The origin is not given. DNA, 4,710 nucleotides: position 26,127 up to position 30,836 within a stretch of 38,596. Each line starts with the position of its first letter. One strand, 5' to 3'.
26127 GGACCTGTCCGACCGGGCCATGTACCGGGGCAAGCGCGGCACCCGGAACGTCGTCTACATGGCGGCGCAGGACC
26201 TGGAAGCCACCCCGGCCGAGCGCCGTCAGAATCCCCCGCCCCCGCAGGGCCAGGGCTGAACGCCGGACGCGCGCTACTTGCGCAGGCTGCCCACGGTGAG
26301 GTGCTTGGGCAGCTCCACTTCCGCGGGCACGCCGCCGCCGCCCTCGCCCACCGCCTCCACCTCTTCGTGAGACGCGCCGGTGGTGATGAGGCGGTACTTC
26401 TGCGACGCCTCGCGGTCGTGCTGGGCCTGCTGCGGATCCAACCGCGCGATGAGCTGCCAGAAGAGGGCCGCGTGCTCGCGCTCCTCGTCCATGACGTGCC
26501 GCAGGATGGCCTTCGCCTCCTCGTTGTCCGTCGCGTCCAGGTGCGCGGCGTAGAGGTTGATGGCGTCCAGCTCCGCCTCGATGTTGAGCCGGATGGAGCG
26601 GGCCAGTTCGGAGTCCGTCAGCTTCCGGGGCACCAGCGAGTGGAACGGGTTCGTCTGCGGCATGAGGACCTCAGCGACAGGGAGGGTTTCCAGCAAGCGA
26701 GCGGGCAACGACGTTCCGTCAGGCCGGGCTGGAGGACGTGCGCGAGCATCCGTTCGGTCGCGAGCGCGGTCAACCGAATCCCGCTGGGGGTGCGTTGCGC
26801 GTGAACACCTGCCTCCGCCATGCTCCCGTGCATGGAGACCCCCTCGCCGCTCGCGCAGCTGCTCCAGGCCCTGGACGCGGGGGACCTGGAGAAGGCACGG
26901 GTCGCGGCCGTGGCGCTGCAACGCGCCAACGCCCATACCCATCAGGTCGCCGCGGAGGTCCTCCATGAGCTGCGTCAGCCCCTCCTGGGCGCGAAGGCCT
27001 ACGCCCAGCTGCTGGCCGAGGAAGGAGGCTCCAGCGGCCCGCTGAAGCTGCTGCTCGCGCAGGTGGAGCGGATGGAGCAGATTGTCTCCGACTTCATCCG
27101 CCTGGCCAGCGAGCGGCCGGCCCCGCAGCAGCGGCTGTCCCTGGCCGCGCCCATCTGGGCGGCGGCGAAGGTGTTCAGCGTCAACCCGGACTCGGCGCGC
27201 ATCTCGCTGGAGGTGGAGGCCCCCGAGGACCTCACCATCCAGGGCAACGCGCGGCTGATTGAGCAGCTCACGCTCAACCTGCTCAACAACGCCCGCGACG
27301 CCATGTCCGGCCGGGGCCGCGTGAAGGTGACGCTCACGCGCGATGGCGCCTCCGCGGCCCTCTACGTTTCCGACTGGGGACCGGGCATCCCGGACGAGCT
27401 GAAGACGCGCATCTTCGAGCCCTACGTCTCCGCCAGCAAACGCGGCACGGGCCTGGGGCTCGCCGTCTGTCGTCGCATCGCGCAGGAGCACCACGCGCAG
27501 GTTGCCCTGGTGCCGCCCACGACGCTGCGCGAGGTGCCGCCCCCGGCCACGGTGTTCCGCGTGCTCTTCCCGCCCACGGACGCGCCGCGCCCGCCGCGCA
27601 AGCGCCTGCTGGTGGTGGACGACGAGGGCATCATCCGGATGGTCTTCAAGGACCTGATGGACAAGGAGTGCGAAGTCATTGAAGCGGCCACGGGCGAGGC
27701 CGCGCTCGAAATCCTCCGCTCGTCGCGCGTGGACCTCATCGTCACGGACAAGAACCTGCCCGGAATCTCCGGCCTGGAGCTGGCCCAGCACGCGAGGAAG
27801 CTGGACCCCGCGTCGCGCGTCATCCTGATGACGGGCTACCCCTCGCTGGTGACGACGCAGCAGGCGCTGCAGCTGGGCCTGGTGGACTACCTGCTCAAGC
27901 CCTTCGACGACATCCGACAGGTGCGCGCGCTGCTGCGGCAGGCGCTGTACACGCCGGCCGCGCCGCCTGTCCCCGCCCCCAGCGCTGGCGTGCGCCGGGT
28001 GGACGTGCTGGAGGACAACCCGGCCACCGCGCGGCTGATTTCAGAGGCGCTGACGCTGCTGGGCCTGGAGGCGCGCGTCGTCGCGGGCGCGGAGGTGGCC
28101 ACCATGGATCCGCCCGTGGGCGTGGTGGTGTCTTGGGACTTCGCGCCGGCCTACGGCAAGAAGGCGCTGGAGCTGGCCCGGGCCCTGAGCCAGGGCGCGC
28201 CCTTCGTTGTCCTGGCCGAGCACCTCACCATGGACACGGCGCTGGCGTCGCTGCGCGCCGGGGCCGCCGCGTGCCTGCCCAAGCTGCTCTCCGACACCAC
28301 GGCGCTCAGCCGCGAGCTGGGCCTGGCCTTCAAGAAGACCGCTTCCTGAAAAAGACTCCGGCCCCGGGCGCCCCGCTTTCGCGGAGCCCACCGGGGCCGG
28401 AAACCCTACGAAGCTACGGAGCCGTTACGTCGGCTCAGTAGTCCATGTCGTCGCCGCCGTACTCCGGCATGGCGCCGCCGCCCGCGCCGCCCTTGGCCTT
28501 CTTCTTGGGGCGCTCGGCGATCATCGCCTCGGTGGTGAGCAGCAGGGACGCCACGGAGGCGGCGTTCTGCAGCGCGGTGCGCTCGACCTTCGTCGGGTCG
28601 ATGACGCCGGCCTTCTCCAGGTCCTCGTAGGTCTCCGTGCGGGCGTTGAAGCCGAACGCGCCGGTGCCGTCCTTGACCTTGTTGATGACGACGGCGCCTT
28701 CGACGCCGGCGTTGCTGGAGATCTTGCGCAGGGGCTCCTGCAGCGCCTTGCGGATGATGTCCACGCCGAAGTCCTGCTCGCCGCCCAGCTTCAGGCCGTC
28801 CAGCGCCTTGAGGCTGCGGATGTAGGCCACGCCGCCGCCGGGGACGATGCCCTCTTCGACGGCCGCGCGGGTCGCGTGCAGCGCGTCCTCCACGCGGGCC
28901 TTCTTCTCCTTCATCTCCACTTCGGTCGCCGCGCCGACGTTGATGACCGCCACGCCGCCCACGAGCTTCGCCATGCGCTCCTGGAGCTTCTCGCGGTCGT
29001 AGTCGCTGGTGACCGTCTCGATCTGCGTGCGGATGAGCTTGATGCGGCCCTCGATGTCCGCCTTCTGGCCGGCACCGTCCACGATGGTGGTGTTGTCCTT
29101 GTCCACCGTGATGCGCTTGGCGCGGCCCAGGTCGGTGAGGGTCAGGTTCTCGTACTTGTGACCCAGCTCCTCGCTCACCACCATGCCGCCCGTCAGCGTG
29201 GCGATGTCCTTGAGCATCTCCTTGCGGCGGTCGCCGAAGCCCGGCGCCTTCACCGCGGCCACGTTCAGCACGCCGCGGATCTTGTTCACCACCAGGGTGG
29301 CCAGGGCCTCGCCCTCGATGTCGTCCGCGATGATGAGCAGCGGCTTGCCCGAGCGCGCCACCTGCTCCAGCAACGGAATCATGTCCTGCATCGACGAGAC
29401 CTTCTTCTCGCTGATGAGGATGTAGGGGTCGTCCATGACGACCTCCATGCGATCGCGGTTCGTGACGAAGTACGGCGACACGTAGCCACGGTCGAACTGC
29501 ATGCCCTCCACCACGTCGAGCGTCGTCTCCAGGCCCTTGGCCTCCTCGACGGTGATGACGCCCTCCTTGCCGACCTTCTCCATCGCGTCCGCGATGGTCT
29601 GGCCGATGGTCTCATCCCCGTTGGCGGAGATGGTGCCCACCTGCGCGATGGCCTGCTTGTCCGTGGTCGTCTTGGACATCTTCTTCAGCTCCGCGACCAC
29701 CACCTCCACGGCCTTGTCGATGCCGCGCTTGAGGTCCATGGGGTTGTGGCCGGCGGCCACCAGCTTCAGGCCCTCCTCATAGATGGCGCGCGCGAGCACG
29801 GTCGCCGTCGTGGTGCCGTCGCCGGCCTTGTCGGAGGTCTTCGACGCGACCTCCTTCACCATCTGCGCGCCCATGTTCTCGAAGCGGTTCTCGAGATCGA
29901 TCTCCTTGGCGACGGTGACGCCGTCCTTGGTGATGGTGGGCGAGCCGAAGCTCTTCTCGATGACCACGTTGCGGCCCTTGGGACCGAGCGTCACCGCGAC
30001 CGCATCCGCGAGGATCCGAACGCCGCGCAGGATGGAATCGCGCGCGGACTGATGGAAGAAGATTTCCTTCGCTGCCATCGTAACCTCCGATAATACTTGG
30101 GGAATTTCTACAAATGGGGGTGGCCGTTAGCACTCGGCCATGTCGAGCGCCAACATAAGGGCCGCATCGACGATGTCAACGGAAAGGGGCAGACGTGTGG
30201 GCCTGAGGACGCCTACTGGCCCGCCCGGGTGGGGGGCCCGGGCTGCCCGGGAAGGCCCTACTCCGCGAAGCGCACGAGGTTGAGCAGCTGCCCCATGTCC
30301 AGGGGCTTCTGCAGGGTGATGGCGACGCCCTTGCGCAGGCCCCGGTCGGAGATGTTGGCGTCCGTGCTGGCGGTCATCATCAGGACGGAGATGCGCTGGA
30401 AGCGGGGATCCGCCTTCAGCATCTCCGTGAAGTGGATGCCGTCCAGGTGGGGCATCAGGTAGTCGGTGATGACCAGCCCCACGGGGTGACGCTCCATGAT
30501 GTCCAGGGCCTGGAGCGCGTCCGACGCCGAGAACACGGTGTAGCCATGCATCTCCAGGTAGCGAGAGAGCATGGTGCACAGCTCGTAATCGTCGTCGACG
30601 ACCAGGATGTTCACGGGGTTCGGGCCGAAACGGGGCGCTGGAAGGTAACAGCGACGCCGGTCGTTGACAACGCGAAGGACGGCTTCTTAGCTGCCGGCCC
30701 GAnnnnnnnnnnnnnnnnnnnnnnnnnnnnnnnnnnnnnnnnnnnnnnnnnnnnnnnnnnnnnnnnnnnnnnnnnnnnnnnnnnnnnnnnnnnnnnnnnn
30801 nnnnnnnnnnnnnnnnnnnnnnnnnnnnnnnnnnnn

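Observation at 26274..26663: Orphan encapsulin cargo gene (ferritin-like, LTVGSL targeting peptide) with no shell gene in 38 kb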

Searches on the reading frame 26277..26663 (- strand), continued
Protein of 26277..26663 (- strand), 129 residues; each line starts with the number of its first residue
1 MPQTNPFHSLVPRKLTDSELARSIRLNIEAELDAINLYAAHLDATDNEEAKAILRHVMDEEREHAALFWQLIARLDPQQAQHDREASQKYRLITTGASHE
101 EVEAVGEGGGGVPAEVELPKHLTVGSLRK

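Call 15: find_encoding_contigs(protein=P0001, flank=10000, max_places=3)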
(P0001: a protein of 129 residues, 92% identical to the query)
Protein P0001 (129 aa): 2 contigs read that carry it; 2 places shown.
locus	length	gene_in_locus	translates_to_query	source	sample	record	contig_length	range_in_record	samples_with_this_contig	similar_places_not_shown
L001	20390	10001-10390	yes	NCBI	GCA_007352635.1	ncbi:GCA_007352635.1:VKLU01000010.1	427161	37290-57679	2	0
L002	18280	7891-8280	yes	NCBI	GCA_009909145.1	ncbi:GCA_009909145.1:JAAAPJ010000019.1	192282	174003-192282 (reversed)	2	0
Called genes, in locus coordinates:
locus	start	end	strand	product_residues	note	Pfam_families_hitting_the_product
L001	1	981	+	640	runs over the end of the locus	-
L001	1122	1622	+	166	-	PF01613:Flavin_Reduct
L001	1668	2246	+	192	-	PF00081:Sod_Fe_N, PF02777:Sod_Fe_C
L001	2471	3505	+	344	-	-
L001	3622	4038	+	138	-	-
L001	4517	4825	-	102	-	-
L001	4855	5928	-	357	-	PF13371:TPR_9 (faint), PF13428:TPR_14 (faint), PF13432:TPR_16 (faint), PF07719:TPR_2 (faint), PF13414:TPR_11 (faint), PF13431:TPR_17 (faint), PF14559:TPR_19 (weak), PF06262:Zincin_1, +1 more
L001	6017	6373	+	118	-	PF00072:Response_reg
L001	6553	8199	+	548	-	PF00118:Cpn60_TCP1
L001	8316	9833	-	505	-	PF00512:HisKA, PF02518:HATPase_c, PF00072:Response_reg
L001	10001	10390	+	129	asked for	PF22277:EncFtn-like, PF03232:COQ7 (weak), PF02915:Rubrerythrin (weak)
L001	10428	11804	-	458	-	PF00072:Response_reg, PF00990:GGDEF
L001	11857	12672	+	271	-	PF01584:CheW (weak)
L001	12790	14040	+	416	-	PF00072:Response_reg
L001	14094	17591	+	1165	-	PF00133:tRNA-synt_1, PF09334:tRNA-synt_1g, PF13603:tRNA-synt_1_2 (weak), PF08264:Anticodon_1, PF10458:Val_tRNA-synt_C, PF07382:HC2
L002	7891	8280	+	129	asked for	PF22277:EncFtn-like, PF03232:COQ7 (weak), PF02915:Rubrerythrin (weak)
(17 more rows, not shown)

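Call 37: find_encoding_contigs(protein=P0065, flank=8000, max_places=2)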
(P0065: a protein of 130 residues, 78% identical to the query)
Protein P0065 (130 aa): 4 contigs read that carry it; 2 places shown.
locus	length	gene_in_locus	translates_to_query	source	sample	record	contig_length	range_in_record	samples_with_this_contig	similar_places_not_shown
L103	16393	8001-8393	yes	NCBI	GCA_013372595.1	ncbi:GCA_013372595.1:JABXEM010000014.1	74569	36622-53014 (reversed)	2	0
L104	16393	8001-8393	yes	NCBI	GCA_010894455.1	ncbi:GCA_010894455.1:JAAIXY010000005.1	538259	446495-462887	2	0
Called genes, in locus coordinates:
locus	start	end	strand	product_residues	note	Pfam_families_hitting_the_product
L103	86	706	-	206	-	PF00440:TetR_N, PF13305:TetR_C_33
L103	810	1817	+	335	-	PF01370:Epimerase, PF05368:NmrA, PF13460:NAD_binding_10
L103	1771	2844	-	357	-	PF13428:TPR_14 (faint), PF23914:TPR_CcmH_CycH (faint), PF13371:TPR_9 (faint), PF13414:TPR_11 (faint), PF07719:TPR_2 (weak), PF13432:TPR_16 (weak), PF14559:TPR_19 (weak), PF06262:Zincin_1, +2 more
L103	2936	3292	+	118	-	PF00072:Response_reg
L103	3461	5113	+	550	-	PF00118:Cpn60_TCP1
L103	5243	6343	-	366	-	-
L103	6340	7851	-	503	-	PF00512:HisKA, PF02518:HATPase_c, PF00072:Response_reg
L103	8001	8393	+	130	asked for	PF22277:EncFtn-like, PF03232:COQ7 (weak), PF02915:Rubrerythrin (faint)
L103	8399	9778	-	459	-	PF00072:Response_reg, PF00990:GGDEF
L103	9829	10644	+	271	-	PF01584:CheW (weak)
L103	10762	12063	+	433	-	-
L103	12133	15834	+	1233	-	PF00133:tRNA-synt_1, PF09334:tRNA-synt_1g, PF13603:tRNA-synt_1_2 (faint), PF08264:Anticodon_1, PF10458:Val_tRNA-synt_C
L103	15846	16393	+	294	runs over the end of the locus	PF02749:QRPTase_N, PF01729:QRPTase_C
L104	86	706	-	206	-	PF00440:TetR_N, PF13305:TetR_C_33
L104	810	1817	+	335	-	PF01370:Epimerase, PF05368:NmrA, PF13460:NAD_binding_10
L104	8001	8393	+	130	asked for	PF22277:EncFtn-like, PF03232:COQ7 (weak), PF02915:Rubrerythrin (faint)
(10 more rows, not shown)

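Call 38: find_encoding_contigs(protein=P0016, flank=8000, max_places=1)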
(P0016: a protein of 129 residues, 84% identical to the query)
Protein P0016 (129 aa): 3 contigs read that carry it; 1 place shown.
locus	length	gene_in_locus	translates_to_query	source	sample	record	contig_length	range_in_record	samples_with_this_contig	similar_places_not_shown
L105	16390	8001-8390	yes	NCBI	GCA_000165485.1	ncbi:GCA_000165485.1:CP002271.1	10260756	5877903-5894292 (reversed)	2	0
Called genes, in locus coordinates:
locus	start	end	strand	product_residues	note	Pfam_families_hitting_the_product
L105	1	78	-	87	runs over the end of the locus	PF00550:PP-binding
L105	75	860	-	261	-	PF00975:Thioesterase, PF12697:Abhydrolase_6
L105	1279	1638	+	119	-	PF13560:HTH_31, PF12844:HTH_19 (weak), PF01381:HTH_3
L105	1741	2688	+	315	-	PF00069:Pkinase, PF07714:PK_Tyr_Ser-Thr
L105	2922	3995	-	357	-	PF14559:TPR_19 (faint), PF00515:TPR_1 (faint), PF07719:TPR_2 (faint), PF13174:TPR_6 (faint), PF13371:TPR_9 (weak), PF13424:TPR_12 (faint), PF13428:TPR_14 (weak), PF06262:Zincin_1, +3 more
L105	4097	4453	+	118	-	PF00072:Response_reg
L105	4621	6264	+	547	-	PF00118:Cpn60_TCP1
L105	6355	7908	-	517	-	PF00512:HisKA, PF02518:HATPase_c, PF00072:Response_reg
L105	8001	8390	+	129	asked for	PF22277:EncFtn-like, PF03232:COQ7 (weak)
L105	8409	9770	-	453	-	PF00072:Response_reg, PF00990:GGDEF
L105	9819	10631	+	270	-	PF01584:CheW (faint)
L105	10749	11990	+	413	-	-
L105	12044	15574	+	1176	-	PF00133:tRNA-synt_1, PF09334:tRNA-synt_1g, PF13603:tRNA-synt_1_2 (weak), PF08264:Anticodon_1, PF10458:Val_tRNA-synt_C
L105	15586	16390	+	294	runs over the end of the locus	PF02749:QRPTase_N, PF01729:QRPTase_C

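Call 57: predict_structure(alignment_id=A1)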
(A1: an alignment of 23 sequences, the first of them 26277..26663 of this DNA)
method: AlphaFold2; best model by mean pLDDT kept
length: 129 residues; sequences in the alignment: 23
mean_pLDDT: 79.6   pTM: 0.58
mean pLDDT of the five models: 79.6, 78.8, 77.5, 77.4, 71.3
residues with pLDDT >= 90: 65; 70-90: 30; 50-70: 13; < 50: 21
segments of 3 or more residues with pLDDT < 50: 109-129
pLDDT, mean of each block of 10 residues (from residue 1): 55 84 91 94 97 97 91 89 87 91 72 42 39
secondary structure, 60 per line:
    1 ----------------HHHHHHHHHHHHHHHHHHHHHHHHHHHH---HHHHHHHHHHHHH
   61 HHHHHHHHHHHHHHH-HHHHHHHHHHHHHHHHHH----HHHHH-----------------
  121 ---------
elements in order: H17-44 H48-75 H77-94 H99-103

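Call 60: fold_search(model_id=the predicted structure, library=pdb)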
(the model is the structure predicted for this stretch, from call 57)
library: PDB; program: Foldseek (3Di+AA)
matches with E <= 10: 291; with E <= 0.001: 5
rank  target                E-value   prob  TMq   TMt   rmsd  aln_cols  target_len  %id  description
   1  7s8t_B                6.3e-07  1.00  0.52  0.81   2.9        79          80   85  M. xanthus ferritin-like protein EncC (released 2022-02-02)
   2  7s8t_J                1.4e-06  1.00  0.52  0.77   3.2        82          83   85  M. xanthus ferritin-like protein EncC (released 2022-02-02)
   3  7s8t_A                2.9e-06  1.00  0.54  0.81   2.8        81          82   85  M. xanthus ferritin-like protein EncC (released 2022-02-02)
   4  7s8t_E                4.0e-06  1.00  0.51  0.80   2.9        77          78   86  M. xanthus ferritin-like protein EncC (released 2022-02-02)
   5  7s8t_I                6.4e-06  1.00  0.51  0.79   3.0        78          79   85  M. xanthus ferritin-like protein EncC (released 2022-02-02)
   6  5n5e_D                9.1e-03  1.00  0.60  0.78   6.6        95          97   33  Crystal structure of encapsulated ferritin domain from Pyrococcus furiosus PFC_05175 (released 2018-01-24)
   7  5n5e_A                1.2e-02  1.00  0.60  0.78   6.8        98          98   32  Crystal structure of encapsulated ferritin domain from Pyrococcus furiosus PFC_05175 (released 2018-01-24)
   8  5da5_A                1.5e-02  1.00  0.51  0.70   3.3        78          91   31  Crystal structure of Rhodospirillum rubrum Rru_A0973 (released 2016-08-10)
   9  5da5_c                1.5e-02  1.00  0.50  0.74   3.3        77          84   31  Crystal structure of Rhodospirillum rubrum Rru_A0973 (released 2016-08-10)
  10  5l8g_E                1.6e-02  1.00  0.49  0.68   2.1        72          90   33  Crystal structure of Rhodospirillum rubrum Rru_A0973 mutant H65A (released 2016-08-31)
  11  6suw_C                1.6e-02  1.00  0.51  0.71   3.3        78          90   32  Crystal structure of Rhodospirillum rubrum Rru_A0973 E31A variant (released 2020-09-23)
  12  5l89_B                1.6e-02  1.00  0.51  0.71   3.3        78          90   29  Crystal structure of Rhodospirillum rubrum Rru_A0973 mutant E32A (released 2016-08-31)
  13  5l8g_Z                1.8e-02  1.00  0.51  0.72   3.3        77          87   30  Crystal structure of Rhodospirillum rubrum Rru_A0973 mutant H65A (released 2016-08-31)
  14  6suw_A                1.8e-02  1.00  0.51  0.70   3.3        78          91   32  Crystal structure of Rhodospirillum rubrum Rru_A0973 E31A variant (released 2020-09-23)
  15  6sv1_J                2.1e-02  1.00  0.51  0.70   3.3        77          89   31  Crystal structure of Rhodospirillum rubrum Rru_A0973 E34A variant (released 2020-09-23)
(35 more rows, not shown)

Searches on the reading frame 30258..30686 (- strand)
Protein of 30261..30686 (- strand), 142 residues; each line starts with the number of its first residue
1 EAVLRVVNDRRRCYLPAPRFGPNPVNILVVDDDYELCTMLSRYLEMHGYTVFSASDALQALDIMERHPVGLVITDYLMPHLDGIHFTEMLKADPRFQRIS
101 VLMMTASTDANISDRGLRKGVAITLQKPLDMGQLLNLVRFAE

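Call 10: search_protein_families(library=pfam, proteins=[window:30261-30686:-], max_evalue=0.00001)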
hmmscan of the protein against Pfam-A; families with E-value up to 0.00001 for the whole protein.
window:30261-30686:- (142 aa): 1 family
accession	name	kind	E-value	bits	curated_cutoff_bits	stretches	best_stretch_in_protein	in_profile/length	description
PF00072.30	Response_reg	-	9.2e-24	84.2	30.2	1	27-138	1-110/111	Response regulator receiver domain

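Call 19: find_encoding_contigs(protein=window:30258-30614:-, flank=2000, max_places=4)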
Protein window:30258-30614:- (118 aa): 24 contigs read that carry it; 4 places shown.
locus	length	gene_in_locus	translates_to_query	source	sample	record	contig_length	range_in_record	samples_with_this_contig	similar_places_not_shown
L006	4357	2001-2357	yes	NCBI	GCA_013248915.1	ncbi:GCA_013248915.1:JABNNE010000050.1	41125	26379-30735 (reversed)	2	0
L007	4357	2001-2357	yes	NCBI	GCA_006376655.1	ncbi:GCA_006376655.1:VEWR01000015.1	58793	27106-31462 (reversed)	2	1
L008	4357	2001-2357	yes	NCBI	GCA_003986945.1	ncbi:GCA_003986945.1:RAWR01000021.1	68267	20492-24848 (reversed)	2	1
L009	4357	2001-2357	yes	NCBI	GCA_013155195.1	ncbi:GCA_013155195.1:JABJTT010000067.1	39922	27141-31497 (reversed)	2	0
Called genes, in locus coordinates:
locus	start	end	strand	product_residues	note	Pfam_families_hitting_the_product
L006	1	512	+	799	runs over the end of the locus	PF12969:DUF3857, PF01841:Transglut_core (weak)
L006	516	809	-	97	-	-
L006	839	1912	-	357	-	PF23914:TPR_CcmH_CycH (faint), PF07719:TPR_2 (faint), PF13174:TPR_6 (faint), PF13371:TPR_9 (faint), PF13428:TPR_14 (faint), PF13432:TPR_16 (faint), PF14559:TPR_19 (weak), PF06262:Zincin_1, +4 more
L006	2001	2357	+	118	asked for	PF00072:Response_reg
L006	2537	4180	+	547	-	PF00118:Cpn60_TCP1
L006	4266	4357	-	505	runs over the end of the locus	PF00512:HisKA, PF02518:HATPase_c, PF00072:Response_reg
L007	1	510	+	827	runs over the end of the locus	PF12969:DUF3857, PF01841:Transglut_core (weak)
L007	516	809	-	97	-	-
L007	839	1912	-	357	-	PF13424:TPR_12 (faint), PF07719:TPR_2 (faint), PF13174:TPR_6 (faint), PF13371:TPR_9 (faint), PF13428:TPR_14 (faint), PF13432:TPR_16 (faint), PF14559:TPR_19 (weak), PF06262:Zincin_1, +4 more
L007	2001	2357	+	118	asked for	PF00072:Response_reg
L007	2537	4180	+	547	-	PF00118:Cpn60_TCP1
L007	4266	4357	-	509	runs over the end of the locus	PF00512:HisKA, PF02518:HATPase_c, PF00072:Response_reg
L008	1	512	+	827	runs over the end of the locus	PF12969:DUF3857, PF01841:Transglut_core (weak)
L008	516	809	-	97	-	-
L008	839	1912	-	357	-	PF23914:TPR_CcmH_CycH (faint), PF07719:TPR_2 (faint), PF13174:TPR_6 (faint), PF13371:TPR_9 (faint), PF13428:TPR_14 (faint), PF13432:TPR_16 (faint), PF14559:TPR_19 (weak), PF06262:Zincin_1, +4 more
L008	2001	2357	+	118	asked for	PF00072:Response_reg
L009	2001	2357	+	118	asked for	PF00072:Response_reg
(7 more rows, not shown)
